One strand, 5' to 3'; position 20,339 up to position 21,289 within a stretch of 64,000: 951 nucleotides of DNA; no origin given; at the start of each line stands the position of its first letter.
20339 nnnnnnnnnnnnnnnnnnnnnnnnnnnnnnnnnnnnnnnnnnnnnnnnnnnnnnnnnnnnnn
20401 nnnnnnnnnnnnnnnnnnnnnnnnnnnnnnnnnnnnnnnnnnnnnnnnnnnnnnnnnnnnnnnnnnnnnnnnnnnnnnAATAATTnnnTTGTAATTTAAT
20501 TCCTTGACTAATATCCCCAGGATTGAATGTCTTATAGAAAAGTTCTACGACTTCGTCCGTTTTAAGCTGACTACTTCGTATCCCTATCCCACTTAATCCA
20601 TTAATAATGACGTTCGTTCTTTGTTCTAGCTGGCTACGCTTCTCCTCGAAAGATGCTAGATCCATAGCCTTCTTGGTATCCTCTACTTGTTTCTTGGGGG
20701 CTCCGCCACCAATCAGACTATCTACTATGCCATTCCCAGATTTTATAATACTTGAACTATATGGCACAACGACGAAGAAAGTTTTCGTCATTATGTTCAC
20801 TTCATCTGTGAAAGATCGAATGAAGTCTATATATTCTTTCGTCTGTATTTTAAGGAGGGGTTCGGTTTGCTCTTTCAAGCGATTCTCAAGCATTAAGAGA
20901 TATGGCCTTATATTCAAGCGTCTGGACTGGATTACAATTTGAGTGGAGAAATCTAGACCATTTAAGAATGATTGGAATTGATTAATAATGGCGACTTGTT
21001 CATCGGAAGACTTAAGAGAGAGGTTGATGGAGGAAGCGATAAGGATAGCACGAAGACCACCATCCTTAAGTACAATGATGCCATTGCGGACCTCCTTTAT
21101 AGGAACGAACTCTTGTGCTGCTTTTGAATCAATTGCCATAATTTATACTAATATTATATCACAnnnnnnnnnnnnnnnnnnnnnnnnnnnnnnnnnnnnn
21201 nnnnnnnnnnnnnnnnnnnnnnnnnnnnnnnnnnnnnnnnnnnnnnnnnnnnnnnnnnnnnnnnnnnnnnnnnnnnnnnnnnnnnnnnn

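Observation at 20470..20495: VirB4 encoded as two ORFs (N-domain 217 aa; ATPase 609 aa) separated by TAA plus 7 nt in different frames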

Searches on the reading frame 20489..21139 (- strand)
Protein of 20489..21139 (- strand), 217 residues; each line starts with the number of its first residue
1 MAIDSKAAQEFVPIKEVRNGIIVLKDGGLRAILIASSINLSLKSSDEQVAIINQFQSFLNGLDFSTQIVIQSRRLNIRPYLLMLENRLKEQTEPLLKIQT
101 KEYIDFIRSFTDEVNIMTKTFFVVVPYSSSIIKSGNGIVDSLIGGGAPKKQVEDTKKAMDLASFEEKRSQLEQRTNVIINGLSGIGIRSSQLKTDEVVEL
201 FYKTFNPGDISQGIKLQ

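Call 4: search_protein_families(library=pfam, proteins=[window:20489-21139:-], max_evalue=0.01)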
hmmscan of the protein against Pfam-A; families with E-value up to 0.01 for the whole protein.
window:20489-21139:- (217 aa): 0 families

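Call 6: find_homologous_proteins(query=window:20489-21139:-)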
Query window:20489-21139:- (217 aa): 5086 proteins with E <= 0.001 among 5272 candidates; the best 120 are listed.
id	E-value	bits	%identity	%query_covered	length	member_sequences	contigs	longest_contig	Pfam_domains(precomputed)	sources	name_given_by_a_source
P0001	8.7e-127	438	97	100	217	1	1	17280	PF26593.2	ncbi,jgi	ncbi:MAG: hypothetical protein WC241_03755 [Candidatus Paceibacterota bacterium]|jgi:hypothetical pr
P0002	1.3e-126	438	97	100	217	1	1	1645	PF26593.2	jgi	jgi:hypothetical protein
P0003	1.7e-126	437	96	100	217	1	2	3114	PF26593.2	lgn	-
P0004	6.2e-123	426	93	100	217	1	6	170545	PF26593.2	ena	-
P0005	2.6e-122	424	92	100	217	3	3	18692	PF26593.2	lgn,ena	-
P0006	2.8e-122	423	92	100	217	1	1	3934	PF26593.2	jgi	jgi:hypothetical protein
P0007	8.3e-122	422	93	100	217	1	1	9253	PF26593.2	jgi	jgi:hypothetical protein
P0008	8.5e-122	422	94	100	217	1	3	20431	PF26593.2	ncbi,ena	-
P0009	8.7e-122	422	92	100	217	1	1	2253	PF26593.2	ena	-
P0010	1.1e-121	422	92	100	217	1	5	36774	PF26593.2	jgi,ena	-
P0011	1.5e-121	421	93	100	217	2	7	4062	PF26593.2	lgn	-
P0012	4.3e-121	420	93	100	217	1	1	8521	PF26593.2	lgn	-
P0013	1.1e-120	418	89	100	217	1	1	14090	PF26593.2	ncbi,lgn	-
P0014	1.2e-120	418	90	100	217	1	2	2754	PF26593.2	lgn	-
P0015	1.4e-120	418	92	100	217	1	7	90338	PF26593.2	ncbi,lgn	-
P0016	1.5e-120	418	92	100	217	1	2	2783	PF26593.2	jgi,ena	jgi:hypothetical protein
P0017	1.5e-120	418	91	100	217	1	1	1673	PF26593.2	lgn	-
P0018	2.2e-120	417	90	100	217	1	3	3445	PF26593.2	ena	-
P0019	2.4e-120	417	92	99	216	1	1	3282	PF26593.2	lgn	-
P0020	3.2e-120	417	90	100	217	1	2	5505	PF26593.2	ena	-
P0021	3.4e-120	417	91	100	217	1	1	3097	PF26593.2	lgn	-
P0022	3.4e-120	417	90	100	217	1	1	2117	PF26593.2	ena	-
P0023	3.6e-120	417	90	100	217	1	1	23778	PF26593.2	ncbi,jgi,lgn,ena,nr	ncbi:hypothetical protein HXX01_00155 [Candidatus Nomurabacteria bacterium]|nr:hypothetical protein 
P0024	4.0e-120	416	92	100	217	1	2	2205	PF26593.2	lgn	-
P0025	4.6e-120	416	90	100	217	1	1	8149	PF26593.2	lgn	-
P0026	7.1e-120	416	91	100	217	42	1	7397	PF26593.2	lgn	-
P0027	8.0e-120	415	90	100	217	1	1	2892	PF26593.2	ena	-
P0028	1.2e-119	415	92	99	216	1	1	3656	PF26593.2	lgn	-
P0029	2.5e-119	414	89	100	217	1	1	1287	PF26593.2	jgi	jgi:hypothetical protein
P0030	3.7e-119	413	89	100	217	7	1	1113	PF26593.2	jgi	jgi:hypothetical protein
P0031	4.0e-119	413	91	100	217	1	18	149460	PF26593.2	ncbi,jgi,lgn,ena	-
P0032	7.2e-119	412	89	100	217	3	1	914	PF26593.2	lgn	-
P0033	8.0e-119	412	90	100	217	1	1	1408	PF26593.2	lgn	-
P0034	1.0e-118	412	90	100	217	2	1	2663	PF26593.2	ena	-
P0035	1.3e-118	412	89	100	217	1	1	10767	PF26593.2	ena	-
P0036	1.6e-118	411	89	100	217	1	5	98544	PF26593.2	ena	-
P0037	2.5e-118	411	88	100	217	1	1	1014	PF26593.2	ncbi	-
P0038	3.0e-118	410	88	100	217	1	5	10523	PF26593.2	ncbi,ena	-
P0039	3.7e-118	410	88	100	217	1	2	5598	PF26593.2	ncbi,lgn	-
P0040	3.8e-118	410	88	100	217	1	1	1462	PF26593.2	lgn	-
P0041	4.7e-118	410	90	100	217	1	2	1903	PF26593.2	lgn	-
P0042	6.7e-118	409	88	100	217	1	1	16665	PF26593.2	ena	-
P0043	7.8e-118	409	88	100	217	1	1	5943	PF26593.2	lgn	-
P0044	8.8e-118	409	88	100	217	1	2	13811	PF26593.2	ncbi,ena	-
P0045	8.9e-118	409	88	100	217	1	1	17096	PF26593.2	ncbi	-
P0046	1.7e-117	408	88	100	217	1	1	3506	PF26593.2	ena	-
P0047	2.7e-117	407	88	100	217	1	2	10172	PF26593.2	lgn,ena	-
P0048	3.1e-117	407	89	100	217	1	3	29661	PF26593.2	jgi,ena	-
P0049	4.4e-117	407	87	100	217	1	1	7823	PF26593.2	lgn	-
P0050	6.3e-117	406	88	100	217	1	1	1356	PF26593.2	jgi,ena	-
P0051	1.2e-116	405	88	100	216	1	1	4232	PF26593.2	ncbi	-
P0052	1.4e-116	405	87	100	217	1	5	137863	PF26593.2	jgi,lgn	jgi:hypothetical protein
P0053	2.5e-116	404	86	100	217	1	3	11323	PF26593.2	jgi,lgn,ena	-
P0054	7.9e-116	402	87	100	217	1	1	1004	PF26593.2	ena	-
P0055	1.2e-115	402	86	100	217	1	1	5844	PF26593.2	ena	-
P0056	1.3e-115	402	87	100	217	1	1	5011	PF26593.2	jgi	-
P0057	2.6e-115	401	87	100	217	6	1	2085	PF26593.2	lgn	-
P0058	3.1e-115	401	89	99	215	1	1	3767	PF26593.2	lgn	-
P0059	1.1e-114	399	86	100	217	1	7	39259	PF26593.2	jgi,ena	-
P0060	2.7e-114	397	86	100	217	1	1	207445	PF26593.2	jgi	-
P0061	5.7e-114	396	86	100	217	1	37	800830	PF26593.2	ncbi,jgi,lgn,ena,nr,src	ncbi:TPA: hypothetical protein DEP30_00610 [Candidatus Nomurabacteria bacterium]|nr:MAG: hypothetica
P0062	1.1e-113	396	86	100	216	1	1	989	PF26593.2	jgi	jgi:hypothetical protein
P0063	1.3e-113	395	86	100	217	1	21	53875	PF26593.2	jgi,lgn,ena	-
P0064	4.2e-113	394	85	100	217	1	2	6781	PF26593.2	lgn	-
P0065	6.3e-113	393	84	100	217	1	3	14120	PF26593.2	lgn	-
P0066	8.4e-113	393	83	100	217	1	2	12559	PF26593.2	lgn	-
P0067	1.6e-112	392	85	100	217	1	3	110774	PF26593.2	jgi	jgi:hypothetical protein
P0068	4.0e-112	390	83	100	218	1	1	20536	PF26593.2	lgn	-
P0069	4.4e-112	390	85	100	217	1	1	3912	PF26593.2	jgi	jgi:hypothetical protein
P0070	5.8e-112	390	84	100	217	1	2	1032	PF26593.2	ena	-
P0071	1.4e-111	389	83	100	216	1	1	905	PF26593.2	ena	-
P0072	2.2e-111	388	84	100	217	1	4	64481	PF26593.2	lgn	-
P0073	3.9e-111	387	82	100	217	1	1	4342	PF26593.2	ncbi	-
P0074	4.0e-111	387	82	100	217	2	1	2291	PF26593.2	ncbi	-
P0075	4.2e-111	387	83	100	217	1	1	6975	PF26593.2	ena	-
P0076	4.5e-111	387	85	100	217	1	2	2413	PF26593.2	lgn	-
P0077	5.3e-111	387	84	100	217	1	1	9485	PF26593.2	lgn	-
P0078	8.2e-111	386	82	100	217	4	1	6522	PF26593.2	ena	-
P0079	9.0e-111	386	83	100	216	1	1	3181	PF26593.2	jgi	-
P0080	1.2e-110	386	84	100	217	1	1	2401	PF26593.2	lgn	-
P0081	1.4e-110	385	83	100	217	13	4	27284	PF26593.2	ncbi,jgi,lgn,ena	jgi:hypothetical protein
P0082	1.5e-110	385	82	100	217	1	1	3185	PF26593.2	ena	-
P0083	1.5e-110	385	83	100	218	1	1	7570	PF26593.2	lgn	-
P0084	3.3e-110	384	84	100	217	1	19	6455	PF26593.2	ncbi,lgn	-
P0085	4.5e-110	384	82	100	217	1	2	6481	PF26593.2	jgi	jgi:hypothetical protein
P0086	4.8e-110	384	82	100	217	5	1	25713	PF26593.2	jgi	-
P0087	7.4e-110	383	84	100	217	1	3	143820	PF26593.2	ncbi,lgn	-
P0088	8.2e-110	383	83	100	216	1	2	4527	PF26593.2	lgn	-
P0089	1.3e-109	382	82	100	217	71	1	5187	PF26593.2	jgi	jgi:hypothetical protein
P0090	1.3e-109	382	82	100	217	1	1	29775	PF26593.2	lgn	-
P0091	1.5e-109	382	83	100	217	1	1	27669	PF26593.2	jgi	jgi:hypothetical protein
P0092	1.6e-109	382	83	100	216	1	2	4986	PF26593.2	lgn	-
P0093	1.7e-109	382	83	100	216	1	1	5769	PF26593.2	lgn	-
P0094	2.5e-109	381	81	100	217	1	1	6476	PF26593.2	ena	-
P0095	2.5e-109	381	83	100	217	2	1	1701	PF26593.2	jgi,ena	-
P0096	2.6e-109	381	80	100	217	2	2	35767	PF26593.2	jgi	jgi:hypothetical protein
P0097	3.2e-109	381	82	100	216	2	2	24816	PF26593.2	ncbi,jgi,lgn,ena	jgi:hypothetical protein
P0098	3.3e-109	381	81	100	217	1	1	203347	PF26593.2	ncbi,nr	ncbi:MAG: hypothetical protein KGI58_00205 [Patescibacteria group bacterium]|nr:hypothetical protein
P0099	3.5e-109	381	81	100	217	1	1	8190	PF26593.2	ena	-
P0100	4.5e-109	380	82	100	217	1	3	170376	PF26593.2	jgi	jgi:hypothetical protein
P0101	4.8e-109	380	82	100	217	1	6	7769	PF26593.2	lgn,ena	-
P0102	5.0e-109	380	80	100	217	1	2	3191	PF26593.2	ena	-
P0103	5.2e-109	380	82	100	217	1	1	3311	PF26593.2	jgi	jgi:hypothetical protein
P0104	5.8e-109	380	82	100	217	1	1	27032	PF26593.2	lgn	-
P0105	6.5e-109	380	81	100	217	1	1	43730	PF26593.2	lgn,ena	-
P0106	7.0e-109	380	82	100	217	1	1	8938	PF26593.2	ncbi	-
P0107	7.6e-109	380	79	100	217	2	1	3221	PF26593.2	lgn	-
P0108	9.2e-109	379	81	100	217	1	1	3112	PF26593.2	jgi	jgi:hypothetical protein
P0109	9.2e-109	379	82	100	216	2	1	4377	PF26593.2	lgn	-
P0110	1.1e-108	379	80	100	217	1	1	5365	PF26593.2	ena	-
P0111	1.2e-108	379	84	100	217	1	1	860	PF26593.2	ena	-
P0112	1.7e-108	379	82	100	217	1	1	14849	PF26593.2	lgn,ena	-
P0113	1.7e-108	379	82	100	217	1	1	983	PF26593.2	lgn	-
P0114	1.7e-108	379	81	100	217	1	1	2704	PF26593.2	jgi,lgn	jgi:hypothetical protein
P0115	1.8e-108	378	81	100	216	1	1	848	PF26593.2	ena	-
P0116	1.8e-108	378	81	100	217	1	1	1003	PF26593.2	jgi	-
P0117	2.1e-108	378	79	100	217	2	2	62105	PF26593.2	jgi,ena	jgi:hypothetical protein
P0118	2.2e-108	378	83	100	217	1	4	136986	PF26593.2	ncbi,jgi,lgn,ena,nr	ncbi:MAG TPA: hypothetical protein VMR49_02435 [Candidatus Paceibacterota bacterium]|nr:hypothetical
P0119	2.8e-108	378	79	100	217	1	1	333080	PF26593.2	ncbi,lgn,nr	ncbi:MAG: hypothetical protein NTU81_01945 [Candidatus Nomurabacteria bacterium]|nr:hypothetical pro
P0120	2.8e-108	378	83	99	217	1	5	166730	PF26593.2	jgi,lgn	jgi:mitochondrial fission protein ELM1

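Call 7: search_protein_families(library=pfam, proteins=[window:20489-21139:-], max_evalue=10)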
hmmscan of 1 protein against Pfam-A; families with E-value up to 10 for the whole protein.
window:20489-21139:- (217 aa): 0 families

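Call 8: search_protein_families(library=ncbifam, proteins=[window:20489-21139:-], max_evalue=1)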
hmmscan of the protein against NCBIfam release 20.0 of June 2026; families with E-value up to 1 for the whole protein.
window:20489-21139:- (217 aa): 3 families
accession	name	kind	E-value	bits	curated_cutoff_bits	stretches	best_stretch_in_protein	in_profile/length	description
NF045975.1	VirB4_plasma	equivalog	3.3e-10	38.4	590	2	8-125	104-233/894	Mbov_0397 family ICE element conjugal transfer ATPase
NF041427.1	TrsD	subfamily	1.8e-08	34.5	200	1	7-125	14-142/201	TrsD/TraD family conjugative transfer protein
NF045971.1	conju_CD1110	equivalog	8.6e-06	24.3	325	1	9-125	2-119/752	VirB4-like conjugal transfer ATPase, CD1110 family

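Call 9: search_solved_structures(query=window:20489-21139:-, max_evalue=10)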
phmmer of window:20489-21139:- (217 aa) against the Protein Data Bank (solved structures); distinct sequences matched with E-value up to 10: 1.
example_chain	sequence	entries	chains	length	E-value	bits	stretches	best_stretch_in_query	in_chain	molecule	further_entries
6nx2_A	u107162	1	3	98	0.3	14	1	87-159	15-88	Design construct AAA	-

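Call 20: find_related_loci(query=window:20489-21139:-, collection=genome_contigs, flank=3000)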
Query window:20489-21139:- (217 aa) in genome_contigs; peptide patterns used: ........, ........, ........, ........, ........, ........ (x = any residue, [..] = any of these).
598 stretches matched a pattern (row limit reached: there are more); 492 encode a relative of the query (tblastn E <= 1e-3); the best 80 are kept; 80 distinct loci.
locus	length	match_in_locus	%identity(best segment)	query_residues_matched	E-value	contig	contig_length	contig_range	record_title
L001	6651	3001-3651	94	1-217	2e-135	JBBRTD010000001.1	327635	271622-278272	MAG: Candidatus Paceibacteria bacterium isolate La2_metabat2.186 La2_metabat2.186_K_2668458L327635_cov_18.3548, whole ge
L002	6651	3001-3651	94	1-217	1e-132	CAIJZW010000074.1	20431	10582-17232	uncultured bacterium isolate AlinenLipids_bin-4189 genome assembly, contig: bin-4189:74/84, whole genome shotgun sequenc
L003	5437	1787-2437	92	1-217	8e-133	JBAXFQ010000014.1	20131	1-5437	MAG: Candidatus Nomurabacteria bacterium isolate ELA275 MAG275_14, whole genome shotgun sequence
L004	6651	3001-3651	92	1-217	2e-132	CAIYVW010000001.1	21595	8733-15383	uncultured bacterium isolate AlinenLipids_bin-9791 genome assembly, contig: bin-9791:01/52, whole genome shotgun sequenc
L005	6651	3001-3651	92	1-217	2e-131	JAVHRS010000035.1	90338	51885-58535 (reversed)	MAG: Candidatus Paceibacterota bacterium isolate WB02no20_34_35 NODE_24_length_90338_cov_20.401438, whole genome shotgun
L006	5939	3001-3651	89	1-217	4e-131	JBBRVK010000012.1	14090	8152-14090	MAG: Candidatus Paceibacteria bacterium isolate La3_metabat2.146 La3_metabat2.146_K_88825_L_14090_cov_18.8314, whole gen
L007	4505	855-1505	90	1-217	1e-130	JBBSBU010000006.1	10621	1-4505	MAG: Candidatus Paceibacteria bacterium isolate La6_metabat2.185 La6_metabat2.185_K_808471_L_10621_cov_9.0000, whole gen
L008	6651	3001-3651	91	1-217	5e-130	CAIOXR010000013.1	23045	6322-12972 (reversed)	uncultured bacterium isolate AM-2014-D8_bin-0749 genome assembly, contig: bin-0749:013/110, whole genome shotgun sequenc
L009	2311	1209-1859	88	1-217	2e-135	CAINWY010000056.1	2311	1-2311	uncultured bacterium isolate Umea_bin-03904 genome assembly, contig: bin-03904:056/125, whole genome shotgun sequence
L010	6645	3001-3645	88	3-217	1e-126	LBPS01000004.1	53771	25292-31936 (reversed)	MAG: Candidatus Nomurabacteria bacterium GW2011_GWE2_34_25 UR57_C0004, whole genome shotgun sequence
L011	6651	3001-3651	86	1-217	5e-124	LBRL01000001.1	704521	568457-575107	MAG: Candidatus Nomurabacteria bacterium GW2011_GWD2_36_14 US04_C0001, whole genome shotgun sequence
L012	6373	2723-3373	88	1-217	4e-122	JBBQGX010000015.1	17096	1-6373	MAG: Candidatus Paceibacteria bacterium isolate Co_metawrap_936 Cmw_936_k141_2854881_length_17096_cov_17.9960, whole gen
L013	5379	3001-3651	83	1-217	4e-122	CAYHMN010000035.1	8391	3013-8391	MAG TPA_asm: uncultured Candidatus Saccharibacteria bacterium isolate ERP119705_co13_453 genome assembly, contig: NODE_1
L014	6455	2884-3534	84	1-217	2e-120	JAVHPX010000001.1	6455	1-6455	MAG: Candidatus Paceibacterota bacterium isolate WB01no19_32_21 NODE_10023_length_6455_cov_12.754219, whole genome shotg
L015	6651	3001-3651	82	1-217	8e-120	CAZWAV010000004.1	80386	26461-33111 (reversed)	MAG TPA_asm: uncultured Candidatus Saccharibacteria bacterium isolate SRP170004_co1_259 genome assembly, contig: NODE_34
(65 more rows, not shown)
